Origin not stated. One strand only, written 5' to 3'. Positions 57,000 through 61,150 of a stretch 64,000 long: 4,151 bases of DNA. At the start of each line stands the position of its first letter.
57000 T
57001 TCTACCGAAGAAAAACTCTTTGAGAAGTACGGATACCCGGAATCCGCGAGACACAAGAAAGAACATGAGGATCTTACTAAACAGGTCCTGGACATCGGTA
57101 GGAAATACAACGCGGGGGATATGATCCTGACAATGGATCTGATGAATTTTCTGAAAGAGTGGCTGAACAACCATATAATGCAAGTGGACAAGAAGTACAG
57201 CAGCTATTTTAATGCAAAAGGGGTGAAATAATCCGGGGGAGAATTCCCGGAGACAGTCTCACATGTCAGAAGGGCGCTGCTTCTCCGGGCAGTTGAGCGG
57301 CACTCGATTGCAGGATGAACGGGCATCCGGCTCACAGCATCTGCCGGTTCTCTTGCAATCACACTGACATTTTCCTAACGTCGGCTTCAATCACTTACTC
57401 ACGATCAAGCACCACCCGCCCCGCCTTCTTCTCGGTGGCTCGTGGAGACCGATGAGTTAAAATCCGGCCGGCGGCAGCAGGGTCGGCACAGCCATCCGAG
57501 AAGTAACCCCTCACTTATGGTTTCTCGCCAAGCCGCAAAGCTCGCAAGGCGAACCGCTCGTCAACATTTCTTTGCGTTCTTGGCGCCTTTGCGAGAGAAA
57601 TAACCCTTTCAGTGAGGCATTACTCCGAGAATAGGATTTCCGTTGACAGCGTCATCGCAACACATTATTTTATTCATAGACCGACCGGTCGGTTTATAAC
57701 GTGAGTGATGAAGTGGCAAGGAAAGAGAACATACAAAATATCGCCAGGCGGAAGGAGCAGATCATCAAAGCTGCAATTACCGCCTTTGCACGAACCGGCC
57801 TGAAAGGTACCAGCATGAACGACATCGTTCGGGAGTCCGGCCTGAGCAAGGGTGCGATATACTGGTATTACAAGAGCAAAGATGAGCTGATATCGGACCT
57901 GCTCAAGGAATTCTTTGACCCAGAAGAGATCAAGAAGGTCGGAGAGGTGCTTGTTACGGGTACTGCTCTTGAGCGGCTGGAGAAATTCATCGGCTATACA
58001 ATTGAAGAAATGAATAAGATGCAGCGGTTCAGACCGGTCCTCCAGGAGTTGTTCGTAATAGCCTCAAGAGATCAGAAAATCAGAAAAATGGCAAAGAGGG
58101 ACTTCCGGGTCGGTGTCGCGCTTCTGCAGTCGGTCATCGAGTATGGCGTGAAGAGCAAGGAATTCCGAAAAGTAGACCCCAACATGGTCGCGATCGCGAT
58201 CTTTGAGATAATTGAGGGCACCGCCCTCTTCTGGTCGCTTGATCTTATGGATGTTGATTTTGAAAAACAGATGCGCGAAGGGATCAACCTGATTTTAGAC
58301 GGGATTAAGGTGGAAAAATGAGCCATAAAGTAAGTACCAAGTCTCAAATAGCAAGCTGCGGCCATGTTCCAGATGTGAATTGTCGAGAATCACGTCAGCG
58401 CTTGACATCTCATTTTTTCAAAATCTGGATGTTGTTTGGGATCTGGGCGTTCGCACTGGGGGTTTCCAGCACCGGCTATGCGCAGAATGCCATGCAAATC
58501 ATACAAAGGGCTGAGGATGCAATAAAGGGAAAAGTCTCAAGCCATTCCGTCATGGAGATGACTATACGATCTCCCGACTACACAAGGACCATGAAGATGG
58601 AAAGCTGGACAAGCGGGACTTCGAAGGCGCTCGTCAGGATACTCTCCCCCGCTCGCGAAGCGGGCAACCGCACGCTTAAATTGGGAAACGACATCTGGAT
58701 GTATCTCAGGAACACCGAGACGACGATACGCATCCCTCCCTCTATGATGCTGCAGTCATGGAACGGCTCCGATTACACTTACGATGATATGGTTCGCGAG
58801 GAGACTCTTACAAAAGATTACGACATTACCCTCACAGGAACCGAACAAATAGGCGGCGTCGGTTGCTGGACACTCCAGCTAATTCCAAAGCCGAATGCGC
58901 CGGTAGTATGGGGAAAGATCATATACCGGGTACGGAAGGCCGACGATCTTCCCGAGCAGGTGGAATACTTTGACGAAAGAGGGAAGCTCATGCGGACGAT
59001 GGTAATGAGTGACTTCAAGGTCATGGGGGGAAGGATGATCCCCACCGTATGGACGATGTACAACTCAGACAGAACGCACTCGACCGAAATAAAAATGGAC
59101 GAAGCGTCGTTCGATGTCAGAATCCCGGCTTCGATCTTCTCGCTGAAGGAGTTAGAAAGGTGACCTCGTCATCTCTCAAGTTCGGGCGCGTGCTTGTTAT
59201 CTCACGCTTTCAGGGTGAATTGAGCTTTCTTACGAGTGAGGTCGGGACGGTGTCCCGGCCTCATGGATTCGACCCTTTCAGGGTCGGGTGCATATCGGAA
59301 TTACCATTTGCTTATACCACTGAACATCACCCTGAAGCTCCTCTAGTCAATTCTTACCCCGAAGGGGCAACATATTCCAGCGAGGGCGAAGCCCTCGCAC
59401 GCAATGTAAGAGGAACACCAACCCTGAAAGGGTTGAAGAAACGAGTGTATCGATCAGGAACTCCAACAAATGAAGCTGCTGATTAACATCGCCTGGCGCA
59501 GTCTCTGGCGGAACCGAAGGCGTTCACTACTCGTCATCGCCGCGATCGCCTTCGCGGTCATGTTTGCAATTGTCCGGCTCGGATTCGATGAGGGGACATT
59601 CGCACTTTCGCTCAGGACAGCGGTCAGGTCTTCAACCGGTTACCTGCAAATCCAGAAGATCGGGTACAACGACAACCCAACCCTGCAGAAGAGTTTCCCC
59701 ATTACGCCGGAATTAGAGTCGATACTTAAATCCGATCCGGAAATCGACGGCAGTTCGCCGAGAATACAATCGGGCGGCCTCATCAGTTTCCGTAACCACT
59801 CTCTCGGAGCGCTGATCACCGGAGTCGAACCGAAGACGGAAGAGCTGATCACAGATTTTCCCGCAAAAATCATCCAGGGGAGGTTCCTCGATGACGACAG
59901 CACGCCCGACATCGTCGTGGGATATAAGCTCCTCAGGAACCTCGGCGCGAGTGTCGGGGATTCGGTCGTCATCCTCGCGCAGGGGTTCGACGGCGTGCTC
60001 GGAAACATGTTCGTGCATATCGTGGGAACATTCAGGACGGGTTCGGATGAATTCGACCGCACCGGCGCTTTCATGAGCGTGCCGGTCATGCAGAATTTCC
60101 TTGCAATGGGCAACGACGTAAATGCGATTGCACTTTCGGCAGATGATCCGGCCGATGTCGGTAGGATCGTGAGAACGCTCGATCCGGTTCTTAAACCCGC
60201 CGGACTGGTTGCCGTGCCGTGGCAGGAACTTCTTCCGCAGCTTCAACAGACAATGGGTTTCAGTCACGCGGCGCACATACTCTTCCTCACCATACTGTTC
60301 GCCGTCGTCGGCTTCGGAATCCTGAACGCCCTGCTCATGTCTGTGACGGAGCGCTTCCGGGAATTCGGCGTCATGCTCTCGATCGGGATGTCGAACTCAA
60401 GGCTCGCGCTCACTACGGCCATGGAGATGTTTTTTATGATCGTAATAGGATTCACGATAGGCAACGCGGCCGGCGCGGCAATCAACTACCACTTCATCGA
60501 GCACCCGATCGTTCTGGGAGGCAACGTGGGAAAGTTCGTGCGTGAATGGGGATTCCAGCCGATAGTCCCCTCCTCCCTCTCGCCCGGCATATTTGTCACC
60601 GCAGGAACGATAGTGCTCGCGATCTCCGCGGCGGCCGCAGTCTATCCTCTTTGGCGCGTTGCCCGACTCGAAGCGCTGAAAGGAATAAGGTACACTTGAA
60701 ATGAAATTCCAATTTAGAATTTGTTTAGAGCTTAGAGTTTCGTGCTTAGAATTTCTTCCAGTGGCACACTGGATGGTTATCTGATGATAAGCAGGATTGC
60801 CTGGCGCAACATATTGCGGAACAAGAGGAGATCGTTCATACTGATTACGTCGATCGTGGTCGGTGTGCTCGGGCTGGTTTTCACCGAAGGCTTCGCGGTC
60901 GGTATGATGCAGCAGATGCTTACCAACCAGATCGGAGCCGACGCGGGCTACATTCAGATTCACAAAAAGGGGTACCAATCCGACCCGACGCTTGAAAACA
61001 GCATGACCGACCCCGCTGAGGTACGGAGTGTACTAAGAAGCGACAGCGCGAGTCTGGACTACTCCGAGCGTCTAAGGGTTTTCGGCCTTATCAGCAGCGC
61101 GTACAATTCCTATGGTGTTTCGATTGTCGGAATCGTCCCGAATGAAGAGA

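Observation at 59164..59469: Hairpin-dense 306-nt region between the LolA-like gene and the first FtsX permease: candidate structured RNA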

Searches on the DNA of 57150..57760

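Call 40: search_rna_families(source=window, start=57150, end=57760, threshold=evalue, max_evalue=10)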
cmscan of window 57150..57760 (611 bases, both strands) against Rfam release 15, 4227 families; matches with E-value up to 10: 1.
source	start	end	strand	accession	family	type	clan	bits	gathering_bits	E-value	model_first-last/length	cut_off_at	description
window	57615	57682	-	RF01170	snoU61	Gene; snRNA; snoRNA; CD-box;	CL00067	15.5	55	2.4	1-84/84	no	Small nucleolar RNA U61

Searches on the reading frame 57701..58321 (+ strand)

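Call 11: search_protein_families(library=pfam, proteins=[window:57701-58321:+], max_evalue=0.01)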
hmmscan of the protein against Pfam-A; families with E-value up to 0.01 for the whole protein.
window:57701-58321:+ (206 aa): 5 families
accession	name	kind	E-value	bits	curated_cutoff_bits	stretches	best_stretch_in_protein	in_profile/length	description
PF00440.29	TetR_N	-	3.9e-15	55.8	24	1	21-65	1-45/47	Bacterial regulatory proteins, tetR family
PF17932.6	TetR_C_24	-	6.5e-06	26.8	26.4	1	87-175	2-88/114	Tetracyclin repressor-like, C-terminal domain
PF17922.6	TetR_C_17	-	1.9e-05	25.3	26.1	1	93-175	2-86/100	Tetracyclin repressor-like, C-terminal domain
PF16925.10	TetR_C_13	-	0.00037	21.3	27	1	90-176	2-91/109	Tetracyclin repressor-like, C-terminal domain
PF17935.6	TetR_C_27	-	0.0014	19.2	26.1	1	91-171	3-81/106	Tetracyclin repressor-like, C-terminal domain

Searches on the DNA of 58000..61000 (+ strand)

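Call 3: search_rna_families(source=window, start=58000, end=61000, threshold=evalue, max_evalue=10, show_alignments=3)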
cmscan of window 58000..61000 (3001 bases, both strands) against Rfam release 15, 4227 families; matches with E-value up to 10: 1.
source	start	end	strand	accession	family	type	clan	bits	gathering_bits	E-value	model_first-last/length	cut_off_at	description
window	59355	59398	-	RF01687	Acido-Lenti-1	Gene; sRNA;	-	14.9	37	4.2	1-46/46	no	Acido-Lenti-1 RNA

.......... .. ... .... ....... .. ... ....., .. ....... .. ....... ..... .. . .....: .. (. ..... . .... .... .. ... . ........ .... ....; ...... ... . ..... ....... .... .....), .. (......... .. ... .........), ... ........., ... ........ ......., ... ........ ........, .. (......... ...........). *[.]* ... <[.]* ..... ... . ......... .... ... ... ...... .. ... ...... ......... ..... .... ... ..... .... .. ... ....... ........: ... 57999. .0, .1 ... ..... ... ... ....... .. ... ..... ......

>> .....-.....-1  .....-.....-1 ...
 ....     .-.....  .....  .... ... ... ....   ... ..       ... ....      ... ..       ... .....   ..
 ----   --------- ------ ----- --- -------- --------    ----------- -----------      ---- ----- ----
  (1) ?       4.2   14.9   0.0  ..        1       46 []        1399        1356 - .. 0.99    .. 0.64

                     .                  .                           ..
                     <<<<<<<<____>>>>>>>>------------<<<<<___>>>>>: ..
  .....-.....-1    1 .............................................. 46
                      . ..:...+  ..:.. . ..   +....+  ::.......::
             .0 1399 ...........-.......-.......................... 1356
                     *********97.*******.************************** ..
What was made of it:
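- On Any Rfam family (riboswitch, leader, sRNA): The best sub-threshold hit scores 14.9 bits against 37 (call 3).
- Closest known: Rfam Acido-Lenti-1 RNA. Different: It is on the antisense strand and is a chance-level match (call 3).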

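Call 81: search_dna_similar(query=window:59164-59469:+, collection=plasmids, mode=distant, max_evalue=0.01, max_rows=5)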
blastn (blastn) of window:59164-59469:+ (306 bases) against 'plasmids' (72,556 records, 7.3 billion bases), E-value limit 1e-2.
No match.

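Call 82: search_dna_similar(query=window:59164-59469:+, collection=phages, mode=distant, max_evalue=0.01, max_rows=5)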
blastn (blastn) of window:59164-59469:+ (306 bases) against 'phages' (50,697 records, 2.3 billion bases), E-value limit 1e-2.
No match.
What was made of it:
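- Tried and rejected: BLAST of the 306 nt. No match against plasmids or phages (calls 81, 82).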
